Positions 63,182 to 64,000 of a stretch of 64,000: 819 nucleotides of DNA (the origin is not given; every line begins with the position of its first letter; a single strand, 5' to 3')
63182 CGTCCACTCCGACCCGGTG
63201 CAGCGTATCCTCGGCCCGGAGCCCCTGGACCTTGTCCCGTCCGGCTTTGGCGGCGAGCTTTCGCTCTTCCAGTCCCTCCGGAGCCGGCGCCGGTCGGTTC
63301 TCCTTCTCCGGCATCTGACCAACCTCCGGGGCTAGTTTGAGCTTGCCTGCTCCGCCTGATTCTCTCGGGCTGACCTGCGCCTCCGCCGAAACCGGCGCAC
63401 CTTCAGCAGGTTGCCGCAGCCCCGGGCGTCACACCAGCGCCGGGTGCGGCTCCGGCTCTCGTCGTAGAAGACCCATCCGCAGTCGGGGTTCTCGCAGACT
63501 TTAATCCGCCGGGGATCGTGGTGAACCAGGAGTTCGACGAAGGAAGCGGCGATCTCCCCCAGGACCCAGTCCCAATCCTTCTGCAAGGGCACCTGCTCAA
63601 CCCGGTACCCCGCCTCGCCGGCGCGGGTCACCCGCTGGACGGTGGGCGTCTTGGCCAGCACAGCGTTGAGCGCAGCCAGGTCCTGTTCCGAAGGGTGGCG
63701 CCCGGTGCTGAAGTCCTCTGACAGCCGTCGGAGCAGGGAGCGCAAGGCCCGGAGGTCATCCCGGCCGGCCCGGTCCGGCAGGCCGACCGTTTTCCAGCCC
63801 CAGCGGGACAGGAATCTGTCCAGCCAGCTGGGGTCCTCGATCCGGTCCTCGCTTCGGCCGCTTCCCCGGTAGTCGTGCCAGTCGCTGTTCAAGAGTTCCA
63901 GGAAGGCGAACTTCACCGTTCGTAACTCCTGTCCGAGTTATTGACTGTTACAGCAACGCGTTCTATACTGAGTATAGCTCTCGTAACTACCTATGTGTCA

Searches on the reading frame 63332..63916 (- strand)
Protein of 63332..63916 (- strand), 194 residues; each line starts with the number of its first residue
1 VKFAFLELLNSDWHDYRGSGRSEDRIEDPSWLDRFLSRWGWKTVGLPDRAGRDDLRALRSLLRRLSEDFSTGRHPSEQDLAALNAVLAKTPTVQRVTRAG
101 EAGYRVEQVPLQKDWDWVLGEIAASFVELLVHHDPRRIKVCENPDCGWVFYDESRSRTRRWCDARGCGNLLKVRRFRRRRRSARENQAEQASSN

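Call 48: find_encoding_contigs(protein=window:63332-63916:-, flank=10000, max_places=2)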
Protein window:63332-63916:- (194 aa): 2 contigs read that carry it; 2 places shown.
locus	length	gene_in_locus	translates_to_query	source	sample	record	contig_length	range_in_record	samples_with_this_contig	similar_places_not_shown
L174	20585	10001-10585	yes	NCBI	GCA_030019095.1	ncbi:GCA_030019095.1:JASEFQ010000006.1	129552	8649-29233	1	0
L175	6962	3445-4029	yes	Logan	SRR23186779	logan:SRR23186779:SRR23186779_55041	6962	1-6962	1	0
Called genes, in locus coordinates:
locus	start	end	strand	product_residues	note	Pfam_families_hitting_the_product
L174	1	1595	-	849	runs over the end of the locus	PF21305:type_II_gspD_N0 (faint), PF07660:STN, PF03958:Secretin_N (weak), PF00263:Secretin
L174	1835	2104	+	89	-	-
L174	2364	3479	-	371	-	-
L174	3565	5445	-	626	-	PF13620:CarboxypepD_reg (weak)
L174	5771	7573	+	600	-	PF17297:PEPCK_N, PF00821:PEPCK_GTP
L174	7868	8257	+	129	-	PF00595:PDZ (weak), PF13180:PDZ_2, PF17820:PDZ_6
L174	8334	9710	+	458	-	PF00245:Alk_phosphatase, PF01676:Metalloenzyme (faint)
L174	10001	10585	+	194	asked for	PF07336:ABATE, PF11706:zf-CGNR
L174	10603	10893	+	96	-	-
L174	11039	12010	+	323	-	PF03320:FBPase_glpX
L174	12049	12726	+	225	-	PF01810:LysE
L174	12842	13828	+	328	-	PF08735:DUF1786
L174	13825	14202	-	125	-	-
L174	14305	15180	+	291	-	PF02645:DegV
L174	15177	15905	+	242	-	PF02585:PIG-L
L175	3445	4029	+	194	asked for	PF07336:ABATE, PF11706:zf-CGNR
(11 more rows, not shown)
